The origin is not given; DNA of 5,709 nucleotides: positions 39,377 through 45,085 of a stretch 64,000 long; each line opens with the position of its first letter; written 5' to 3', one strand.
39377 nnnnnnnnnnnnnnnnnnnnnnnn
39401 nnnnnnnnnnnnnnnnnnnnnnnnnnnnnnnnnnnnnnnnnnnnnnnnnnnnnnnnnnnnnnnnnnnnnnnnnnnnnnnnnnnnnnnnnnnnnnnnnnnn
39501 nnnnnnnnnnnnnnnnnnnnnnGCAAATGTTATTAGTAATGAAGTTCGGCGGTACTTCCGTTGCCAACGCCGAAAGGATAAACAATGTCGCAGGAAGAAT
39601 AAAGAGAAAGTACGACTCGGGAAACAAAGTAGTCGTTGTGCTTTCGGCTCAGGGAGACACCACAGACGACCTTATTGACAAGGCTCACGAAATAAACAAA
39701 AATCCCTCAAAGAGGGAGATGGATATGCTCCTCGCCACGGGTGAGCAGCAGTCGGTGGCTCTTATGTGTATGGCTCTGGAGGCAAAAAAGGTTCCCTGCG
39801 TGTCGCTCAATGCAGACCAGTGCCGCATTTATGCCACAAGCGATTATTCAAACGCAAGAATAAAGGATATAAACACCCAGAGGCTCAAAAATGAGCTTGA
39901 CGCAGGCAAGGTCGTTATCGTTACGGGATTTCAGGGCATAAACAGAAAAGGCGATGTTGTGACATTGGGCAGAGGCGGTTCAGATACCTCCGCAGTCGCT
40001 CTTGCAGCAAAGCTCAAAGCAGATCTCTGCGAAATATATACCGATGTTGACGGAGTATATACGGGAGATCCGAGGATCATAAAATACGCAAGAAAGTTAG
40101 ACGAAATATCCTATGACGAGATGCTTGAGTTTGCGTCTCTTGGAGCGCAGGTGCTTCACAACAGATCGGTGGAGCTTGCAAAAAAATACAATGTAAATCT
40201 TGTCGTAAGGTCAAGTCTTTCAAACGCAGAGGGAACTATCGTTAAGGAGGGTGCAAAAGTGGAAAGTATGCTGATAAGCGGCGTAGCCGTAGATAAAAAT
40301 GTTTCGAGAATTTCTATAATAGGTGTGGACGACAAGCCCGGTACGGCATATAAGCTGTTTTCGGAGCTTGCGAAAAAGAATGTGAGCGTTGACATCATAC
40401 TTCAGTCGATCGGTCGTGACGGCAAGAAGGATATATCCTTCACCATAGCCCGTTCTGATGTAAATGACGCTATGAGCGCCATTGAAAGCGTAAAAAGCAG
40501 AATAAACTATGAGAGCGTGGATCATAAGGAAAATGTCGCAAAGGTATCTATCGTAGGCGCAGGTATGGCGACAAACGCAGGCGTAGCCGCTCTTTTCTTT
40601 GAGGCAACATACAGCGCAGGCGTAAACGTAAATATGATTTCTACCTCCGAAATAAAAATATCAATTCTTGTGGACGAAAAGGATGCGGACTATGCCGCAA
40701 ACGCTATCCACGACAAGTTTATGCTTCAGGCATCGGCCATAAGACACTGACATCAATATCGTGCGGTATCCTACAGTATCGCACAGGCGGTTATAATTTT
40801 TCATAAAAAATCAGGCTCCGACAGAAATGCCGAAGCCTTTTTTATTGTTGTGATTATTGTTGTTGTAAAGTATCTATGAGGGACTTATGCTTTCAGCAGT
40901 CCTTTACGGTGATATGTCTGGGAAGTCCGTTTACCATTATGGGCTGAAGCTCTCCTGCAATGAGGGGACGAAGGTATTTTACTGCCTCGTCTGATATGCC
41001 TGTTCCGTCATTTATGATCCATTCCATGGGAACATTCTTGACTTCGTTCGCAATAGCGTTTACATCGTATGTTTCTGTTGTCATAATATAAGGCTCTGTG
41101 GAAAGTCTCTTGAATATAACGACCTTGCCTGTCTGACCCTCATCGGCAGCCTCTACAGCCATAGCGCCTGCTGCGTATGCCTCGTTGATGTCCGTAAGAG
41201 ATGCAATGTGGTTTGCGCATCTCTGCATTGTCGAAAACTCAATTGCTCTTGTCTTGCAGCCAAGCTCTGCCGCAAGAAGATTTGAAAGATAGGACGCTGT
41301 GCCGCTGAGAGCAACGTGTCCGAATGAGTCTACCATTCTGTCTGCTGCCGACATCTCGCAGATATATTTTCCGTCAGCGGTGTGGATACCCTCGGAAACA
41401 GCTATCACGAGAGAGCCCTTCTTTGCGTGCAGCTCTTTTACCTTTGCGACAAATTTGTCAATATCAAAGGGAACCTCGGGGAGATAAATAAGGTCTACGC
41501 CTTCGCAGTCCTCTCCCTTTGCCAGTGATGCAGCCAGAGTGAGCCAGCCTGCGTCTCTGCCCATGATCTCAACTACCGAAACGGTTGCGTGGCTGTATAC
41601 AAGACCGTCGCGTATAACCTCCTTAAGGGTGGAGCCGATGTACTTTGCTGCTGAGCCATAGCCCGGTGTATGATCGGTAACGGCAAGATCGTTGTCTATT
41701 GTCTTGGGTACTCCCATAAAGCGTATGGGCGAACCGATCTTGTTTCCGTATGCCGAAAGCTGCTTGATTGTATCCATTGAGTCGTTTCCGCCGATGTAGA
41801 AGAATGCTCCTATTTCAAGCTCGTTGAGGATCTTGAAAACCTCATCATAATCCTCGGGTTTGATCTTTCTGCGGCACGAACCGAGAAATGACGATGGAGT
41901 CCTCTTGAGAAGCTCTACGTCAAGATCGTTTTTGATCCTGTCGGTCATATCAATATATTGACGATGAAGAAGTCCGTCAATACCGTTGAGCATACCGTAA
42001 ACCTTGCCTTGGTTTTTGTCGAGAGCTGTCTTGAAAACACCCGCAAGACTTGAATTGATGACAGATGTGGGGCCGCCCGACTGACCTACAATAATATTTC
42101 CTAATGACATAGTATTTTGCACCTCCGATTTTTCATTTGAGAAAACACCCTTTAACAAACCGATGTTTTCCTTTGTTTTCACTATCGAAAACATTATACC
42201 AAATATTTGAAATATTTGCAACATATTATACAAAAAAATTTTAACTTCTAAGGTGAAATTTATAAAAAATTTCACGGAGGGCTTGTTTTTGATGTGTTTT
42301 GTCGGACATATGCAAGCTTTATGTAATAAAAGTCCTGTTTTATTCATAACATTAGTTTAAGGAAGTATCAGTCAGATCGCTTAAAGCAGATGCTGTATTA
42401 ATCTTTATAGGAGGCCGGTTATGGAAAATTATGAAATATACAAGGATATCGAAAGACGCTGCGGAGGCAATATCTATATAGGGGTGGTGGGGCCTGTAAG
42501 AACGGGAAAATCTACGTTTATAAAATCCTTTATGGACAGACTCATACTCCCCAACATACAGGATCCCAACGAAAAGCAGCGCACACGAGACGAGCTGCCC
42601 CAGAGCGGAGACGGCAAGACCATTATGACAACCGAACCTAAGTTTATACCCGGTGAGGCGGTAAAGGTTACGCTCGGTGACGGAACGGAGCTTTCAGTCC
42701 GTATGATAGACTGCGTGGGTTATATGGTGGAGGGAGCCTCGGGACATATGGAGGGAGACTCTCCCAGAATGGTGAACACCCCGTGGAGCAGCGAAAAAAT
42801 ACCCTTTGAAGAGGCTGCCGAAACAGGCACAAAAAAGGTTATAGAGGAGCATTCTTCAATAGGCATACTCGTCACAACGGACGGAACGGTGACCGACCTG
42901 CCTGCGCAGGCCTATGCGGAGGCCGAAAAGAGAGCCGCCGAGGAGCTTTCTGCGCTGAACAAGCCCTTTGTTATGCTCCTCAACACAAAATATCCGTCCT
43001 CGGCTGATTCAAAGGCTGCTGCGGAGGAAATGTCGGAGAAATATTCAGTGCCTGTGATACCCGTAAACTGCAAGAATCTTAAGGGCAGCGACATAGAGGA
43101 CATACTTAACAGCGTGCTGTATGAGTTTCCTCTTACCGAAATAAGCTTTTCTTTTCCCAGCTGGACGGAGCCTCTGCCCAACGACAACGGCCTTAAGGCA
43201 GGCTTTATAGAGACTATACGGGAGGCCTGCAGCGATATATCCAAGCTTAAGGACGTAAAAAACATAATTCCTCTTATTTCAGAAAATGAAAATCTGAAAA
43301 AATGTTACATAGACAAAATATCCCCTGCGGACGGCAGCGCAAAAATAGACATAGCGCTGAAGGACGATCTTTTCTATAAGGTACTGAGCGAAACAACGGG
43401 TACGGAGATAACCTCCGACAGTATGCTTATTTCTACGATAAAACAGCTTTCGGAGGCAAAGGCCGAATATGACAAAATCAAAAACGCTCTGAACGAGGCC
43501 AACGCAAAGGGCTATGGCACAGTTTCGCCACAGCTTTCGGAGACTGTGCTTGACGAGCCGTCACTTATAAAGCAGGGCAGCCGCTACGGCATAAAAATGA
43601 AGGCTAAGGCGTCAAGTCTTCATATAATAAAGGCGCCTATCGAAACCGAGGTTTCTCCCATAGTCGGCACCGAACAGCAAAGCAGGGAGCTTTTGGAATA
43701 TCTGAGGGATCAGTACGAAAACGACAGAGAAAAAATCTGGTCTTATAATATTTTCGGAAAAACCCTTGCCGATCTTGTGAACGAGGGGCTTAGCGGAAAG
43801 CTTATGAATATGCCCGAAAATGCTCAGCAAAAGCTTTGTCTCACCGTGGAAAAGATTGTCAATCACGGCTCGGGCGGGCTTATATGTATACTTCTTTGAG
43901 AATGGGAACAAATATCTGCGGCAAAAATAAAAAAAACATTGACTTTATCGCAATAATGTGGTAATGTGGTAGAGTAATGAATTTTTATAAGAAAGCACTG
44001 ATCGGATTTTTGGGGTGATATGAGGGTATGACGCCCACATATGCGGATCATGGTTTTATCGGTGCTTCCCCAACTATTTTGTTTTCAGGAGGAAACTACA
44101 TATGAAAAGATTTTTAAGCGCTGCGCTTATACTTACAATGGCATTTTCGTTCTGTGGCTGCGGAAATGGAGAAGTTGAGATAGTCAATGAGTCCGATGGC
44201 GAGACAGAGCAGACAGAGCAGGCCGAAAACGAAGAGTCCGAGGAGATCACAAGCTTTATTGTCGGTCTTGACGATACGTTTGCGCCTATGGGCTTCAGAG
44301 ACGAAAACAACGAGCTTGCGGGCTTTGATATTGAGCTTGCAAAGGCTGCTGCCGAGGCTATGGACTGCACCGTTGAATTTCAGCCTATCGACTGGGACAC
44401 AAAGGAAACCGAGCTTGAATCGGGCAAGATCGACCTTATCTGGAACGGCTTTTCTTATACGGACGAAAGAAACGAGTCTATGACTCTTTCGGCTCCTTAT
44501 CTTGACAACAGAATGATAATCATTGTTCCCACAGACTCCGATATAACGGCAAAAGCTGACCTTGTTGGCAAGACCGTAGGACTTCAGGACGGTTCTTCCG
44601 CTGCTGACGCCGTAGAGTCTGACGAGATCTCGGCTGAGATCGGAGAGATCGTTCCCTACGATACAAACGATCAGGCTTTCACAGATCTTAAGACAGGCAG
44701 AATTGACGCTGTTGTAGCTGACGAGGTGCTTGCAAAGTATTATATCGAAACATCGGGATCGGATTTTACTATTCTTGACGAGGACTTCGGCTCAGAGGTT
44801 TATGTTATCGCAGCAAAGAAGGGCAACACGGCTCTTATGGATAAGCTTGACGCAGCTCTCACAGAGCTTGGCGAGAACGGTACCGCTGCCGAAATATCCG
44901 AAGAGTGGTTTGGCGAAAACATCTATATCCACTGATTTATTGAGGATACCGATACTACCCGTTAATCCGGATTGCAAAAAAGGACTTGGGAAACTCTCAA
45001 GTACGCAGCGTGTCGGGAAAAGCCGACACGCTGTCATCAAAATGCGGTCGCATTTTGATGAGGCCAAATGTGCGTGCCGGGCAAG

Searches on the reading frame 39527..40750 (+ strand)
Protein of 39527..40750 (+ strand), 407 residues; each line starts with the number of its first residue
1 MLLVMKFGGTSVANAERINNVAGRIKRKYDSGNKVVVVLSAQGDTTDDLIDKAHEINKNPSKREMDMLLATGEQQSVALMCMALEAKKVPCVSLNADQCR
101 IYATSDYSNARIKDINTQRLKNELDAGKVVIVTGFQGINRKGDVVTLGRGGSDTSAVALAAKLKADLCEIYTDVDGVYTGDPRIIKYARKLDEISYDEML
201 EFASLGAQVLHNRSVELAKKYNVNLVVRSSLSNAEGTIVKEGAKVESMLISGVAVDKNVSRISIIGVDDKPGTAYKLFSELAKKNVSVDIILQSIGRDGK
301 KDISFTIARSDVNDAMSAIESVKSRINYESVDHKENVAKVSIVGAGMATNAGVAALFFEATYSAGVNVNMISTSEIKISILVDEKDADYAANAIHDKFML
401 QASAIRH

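Call 82: search_protein_families(library=pfam, proteins=[window:39527-40750:+], max_evalue=0.00001)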
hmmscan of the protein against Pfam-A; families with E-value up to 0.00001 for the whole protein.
window:39527-40750:+ (407 aa): 4 families
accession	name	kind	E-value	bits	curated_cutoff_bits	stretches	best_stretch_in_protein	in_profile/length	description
PF00696.33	AA_kinase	-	8.6e-60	202.8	24.9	1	1-229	1-234/234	Amino acid kinase family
PF22468.2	ACT_9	-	1.1e-32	112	27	2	340-398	1-61/61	ACT domain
PF13840.12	ACT_7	-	2e-18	66.4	27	1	334-396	3-65/65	ACT domain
PF01842.31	ACT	-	1.8e-08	34.5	27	1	265-322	5-64/66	ACT domain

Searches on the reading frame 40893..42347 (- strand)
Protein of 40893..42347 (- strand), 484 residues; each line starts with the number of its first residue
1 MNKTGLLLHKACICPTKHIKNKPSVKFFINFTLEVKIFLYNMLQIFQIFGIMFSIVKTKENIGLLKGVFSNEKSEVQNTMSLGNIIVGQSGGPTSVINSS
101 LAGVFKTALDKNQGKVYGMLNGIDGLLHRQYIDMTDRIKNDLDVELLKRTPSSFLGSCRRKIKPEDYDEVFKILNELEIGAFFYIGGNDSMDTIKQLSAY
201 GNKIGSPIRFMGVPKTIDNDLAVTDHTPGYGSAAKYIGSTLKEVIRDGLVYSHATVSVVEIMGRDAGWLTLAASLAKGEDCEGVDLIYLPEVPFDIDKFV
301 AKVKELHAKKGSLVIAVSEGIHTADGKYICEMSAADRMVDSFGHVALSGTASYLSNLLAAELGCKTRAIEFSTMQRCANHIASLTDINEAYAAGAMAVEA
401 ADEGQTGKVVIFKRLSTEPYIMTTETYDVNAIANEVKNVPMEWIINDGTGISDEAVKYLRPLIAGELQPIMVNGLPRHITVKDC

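Call 82: search_protein_families(library=pfam, proteins=[window:40893-42347:-], max_evalue=0.00001)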
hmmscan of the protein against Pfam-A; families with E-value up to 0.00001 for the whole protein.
window:40893-42347:- (484 aa): 1 family
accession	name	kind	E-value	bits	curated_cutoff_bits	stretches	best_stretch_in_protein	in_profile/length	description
PF00365.25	PFK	-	2.4e-65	221.1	30.9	1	84-367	1-274/277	Phosphofructokinase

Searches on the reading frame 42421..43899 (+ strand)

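Call 82: search_protein_families(library=pfam, proteins=[window:42421-43899:+], max_evalue=0.00001)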
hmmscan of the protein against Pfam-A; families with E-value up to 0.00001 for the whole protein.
window:42421-43899:+ (492 aa): 3 families
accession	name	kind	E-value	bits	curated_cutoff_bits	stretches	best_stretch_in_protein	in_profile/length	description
PF09547.16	SpoIVA_ATPase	-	1.1e-112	375.7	26.6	1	1-237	1-237/237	Stage IV sporulation protein A, ATPase domain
PF20438.3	SpoIVA_middle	-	4.1e-63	213.1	25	1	239-416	2-179/179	Stage IV sporulation protein A, middle domain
PF20439.3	SpoIVA_C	-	1.2e-30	105.9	25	1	417-492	1-76/76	Sporulation stage IV protein A, C-terminal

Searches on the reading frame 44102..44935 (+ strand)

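Call 83: search_protein_families(library=pfam, proteins=[window:44102-44935:+], max_evalue=0.00001)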
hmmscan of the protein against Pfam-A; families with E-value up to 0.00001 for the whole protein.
window:44102-44935:+ (277 aa): 3 families
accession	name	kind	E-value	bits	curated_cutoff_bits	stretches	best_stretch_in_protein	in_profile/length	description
PF00497.25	SBP_bac_3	-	1.5e-38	132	26.4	1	53-272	2-132/132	Bacterial extracellular solute-binding proteins, family 3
PF12974.12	Phosphonate-bd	-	1e-08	35.3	27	1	81-266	21-226/242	ABC transporter, phosphonate, periplasmic substrate-binding protein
PF09084.16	NMT1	-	7e-06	26.5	20.5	0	136-225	73-166/216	NMT1/THI5 like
